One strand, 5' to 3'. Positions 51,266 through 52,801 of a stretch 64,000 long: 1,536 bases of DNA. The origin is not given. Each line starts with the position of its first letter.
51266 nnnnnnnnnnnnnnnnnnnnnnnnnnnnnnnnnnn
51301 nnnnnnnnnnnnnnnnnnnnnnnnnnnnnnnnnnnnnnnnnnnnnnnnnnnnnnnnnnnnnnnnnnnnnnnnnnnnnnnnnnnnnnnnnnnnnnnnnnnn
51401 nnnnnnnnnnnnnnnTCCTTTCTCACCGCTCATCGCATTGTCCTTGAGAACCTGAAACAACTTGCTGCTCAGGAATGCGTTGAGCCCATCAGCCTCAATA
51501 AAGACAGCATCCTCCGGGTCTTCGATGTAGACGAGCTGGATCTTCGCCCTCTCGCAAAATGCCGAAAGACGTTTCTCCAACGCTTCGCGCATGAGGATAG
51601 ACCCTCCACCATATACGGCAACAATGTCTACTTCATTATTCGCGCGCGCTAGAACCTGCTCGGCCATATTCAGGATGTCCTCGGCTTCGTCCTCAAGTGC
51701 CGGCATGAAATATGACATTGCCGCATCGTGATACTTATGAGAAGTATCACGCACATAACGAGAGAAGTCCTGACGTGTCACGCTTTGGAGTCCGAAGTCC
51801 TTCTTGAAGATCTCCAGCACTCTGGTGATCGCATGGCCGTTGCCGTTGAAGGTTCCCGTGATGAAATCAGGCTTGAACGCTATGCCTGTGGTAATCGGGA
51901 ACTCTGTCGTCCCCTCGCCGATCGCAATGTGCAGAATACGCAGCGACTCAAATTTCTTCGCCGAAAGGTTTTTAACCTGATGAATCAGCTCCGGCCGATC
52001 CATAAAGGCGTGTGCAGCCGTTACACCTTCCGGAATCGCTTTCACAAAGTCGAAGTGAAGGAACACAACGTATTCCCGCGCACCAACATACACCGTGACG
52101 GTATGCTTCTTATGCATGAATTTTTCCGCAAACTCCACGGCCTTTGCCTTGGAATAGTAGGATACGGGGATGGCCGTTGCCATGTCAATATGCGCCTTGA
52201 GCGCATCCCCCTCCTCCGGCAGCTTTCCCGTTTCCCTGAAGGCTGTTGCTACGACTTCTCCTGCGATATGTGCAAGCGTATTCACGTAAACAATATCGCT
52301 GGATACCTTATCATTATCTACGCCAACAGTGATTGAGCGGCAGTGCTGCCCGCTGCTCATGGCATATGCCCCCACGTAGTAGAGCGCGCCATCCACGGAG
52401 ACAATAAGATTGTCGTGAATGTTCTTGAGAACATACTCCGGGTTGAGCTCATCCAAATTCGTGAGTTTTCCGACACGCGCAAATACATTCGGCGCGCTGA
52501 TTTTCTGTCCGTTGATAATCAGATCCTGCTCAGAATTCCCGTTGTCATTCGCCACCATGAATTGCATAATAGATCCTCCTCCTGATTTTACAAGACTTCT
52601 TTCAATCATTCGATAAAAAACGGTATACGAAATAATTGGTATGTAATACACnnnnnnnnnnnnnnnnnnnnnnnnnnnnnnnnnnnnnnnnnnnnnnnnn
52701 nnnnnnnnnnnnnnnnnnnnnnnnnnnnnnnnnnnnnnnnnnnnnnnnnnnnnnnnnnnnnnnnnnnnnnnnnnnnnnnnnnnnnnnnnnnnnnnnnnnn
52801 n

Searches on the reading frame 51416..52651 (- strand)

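Call 77: search_protein_families(library=pfam, proteins=[window:51416-52651:-], max_evalue=0.001)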
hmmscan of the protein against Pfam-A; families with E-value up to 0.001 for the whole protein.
window:51416-52651:- (412 aa): 2 families
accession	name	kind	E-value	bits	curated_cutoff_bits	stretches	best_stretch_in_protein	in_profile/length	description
PF17989.7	ALP_N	-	1.2e-08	35.7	26.3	1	36-210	3-147/148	Actin like proteins N terminal domain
PF21522.3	MreB-like_C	-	3.8e-05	24.7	27.8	1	244-359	4-122/123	Archaeal actin homologue MreB-like, C-terminal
